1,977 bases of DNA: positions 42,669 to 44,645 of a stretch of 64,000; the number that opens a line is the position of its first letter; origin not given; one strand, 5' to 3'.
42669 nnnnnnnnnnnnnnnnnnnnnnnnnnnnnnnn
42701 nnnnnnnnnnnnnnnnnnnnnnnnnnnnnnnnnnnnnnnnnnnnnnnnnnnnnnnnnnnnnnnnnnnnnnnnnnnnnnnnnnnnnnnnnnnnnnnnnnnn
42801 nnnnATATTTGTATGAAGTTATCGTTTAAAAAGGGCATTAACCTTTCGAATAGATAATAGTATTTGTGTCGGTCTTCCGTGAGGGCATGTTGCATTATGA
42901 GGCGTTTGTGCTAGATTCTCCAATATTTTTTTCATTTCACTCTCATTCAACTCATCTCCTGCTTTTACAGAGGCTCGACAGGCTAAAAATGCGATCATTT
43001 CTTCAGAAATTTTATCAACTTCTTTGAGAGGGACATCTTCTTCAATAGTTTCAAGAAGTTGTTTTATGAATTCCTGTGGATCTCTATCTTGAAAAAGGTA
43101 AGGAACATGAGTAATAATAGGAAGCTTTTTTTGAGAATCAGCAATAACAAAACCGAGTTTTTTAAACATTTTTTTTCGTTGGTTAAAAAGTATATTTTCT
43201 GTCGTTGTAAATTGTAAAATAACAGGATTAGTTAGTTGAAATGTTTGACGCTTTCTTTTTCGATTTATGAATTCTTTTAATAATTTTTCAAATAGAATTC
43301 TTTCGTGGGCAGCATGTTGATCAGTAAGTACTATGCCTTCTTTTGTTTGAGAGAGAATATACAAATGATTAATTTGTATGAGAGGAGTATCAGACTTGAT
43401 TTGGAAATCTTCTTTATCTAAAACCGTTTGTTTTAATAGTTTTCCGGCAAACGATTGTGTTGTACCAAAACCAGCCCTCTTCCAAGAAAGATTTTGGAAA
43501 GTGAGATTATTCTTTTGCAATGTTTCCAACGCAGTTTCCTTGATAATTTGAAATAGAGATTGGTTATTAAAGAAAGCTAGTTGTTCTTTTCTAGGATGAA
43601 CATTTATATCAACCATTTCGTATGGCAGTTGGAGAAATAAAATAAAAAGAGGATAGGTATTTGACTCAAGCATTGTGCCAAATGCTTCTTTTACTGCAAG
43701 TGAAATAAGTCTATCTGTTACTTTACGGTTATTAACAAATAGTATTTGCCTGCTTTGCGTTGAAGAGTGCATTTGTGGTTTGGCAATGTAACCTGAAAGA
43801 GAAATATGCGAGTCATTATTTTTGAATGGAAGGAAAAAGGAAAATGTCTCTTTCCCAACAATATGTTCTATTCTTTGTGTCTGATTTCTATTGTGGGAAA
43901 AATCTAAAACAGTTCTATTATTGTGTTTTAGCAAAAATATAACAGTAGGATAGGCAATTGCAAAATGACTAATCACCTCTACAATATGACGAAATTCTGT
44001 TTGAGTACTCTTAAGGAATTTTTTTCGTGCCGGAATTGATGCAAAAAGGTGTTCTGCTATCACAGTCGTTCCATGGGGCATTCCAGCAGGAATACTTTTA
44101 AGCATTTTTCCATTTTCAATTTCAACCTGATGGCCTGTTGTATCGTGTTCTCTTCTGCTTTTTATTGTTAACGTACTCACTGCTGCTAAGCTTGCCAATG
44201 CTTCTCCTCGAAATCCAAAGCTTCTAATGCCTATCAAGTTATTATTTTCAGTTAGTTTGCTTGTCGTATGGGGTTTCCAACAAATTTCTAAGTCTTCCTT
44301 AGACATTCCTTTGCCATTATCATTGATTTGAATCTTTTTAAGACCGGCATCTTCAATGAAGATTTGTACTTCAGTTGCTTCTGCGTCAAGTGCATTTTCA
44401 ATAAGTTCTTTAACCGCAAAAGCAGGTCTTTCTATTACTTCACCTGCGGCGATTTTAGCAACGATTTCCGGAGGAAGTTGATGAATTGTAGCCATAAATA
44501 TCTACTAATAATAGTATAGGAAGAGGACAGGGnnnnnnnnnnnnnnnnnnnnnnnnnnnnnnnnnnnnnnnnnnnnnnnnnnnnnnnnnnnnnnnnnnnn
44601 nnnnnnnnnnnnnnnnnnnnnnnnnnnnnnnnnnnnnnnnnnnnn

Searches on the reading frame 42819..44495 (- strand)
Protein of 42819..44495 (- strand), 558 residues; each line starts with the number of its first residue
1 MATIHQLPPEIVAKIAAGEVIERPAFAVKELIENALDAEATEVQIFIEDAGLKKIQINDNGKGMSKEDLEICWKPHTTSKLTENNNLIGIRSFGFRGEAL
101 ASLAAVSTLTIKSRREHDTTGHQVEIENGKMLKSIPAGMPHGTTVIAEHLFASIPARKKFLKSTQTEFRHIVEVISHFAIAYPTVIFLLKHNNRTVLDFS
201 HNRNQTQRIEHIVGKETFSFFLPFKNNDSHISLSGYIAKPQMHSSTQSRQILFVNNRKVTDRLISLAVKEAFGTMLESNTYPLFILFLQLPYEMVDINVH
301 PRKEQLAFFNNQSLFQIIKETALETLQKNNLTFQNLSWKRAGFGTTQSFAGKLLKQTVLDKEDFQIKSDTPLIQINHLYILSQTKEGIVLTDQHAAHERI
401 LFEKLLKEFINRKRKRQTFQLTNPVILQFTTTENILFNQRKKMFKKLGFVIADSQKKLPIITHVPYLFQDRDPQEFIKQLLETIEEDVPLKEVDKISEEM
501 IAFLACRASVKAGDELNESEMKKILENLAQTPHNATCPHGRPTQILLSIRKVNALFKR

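Call 22: search_protein_families(library=pfam, proteins=[window:42819-44495:-], max_evalue=0.001)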
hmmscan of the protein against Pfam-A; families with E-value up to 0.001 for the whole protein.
window:42819-44495:- (558 aa): 4 families
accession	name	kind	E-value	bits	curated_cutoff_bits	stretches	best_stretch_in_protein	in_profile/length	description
PF01119.25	DNA_mis_repair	-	4.1e-31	107.5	26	1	209-326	1-118/119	DNA mismatch repair protein, C-terminal domain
PF08676.16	MutL_C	-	5e-31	107.7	25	1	373-516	2-142/142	MutL C terminal dimerisation domain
PF13589.12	HATPase_c_3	-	2.6e-17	63.6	25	1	25-127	4-106/137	Histidine kinase-, DNA gyrase B-, and HSP90-like ATPase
PF02518.31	HATPase_c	-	1.5e-07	32.3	26.4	1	25-97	7-76/111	Histidine kinase-, DNA gyrase B-, and HSP90-like ATPase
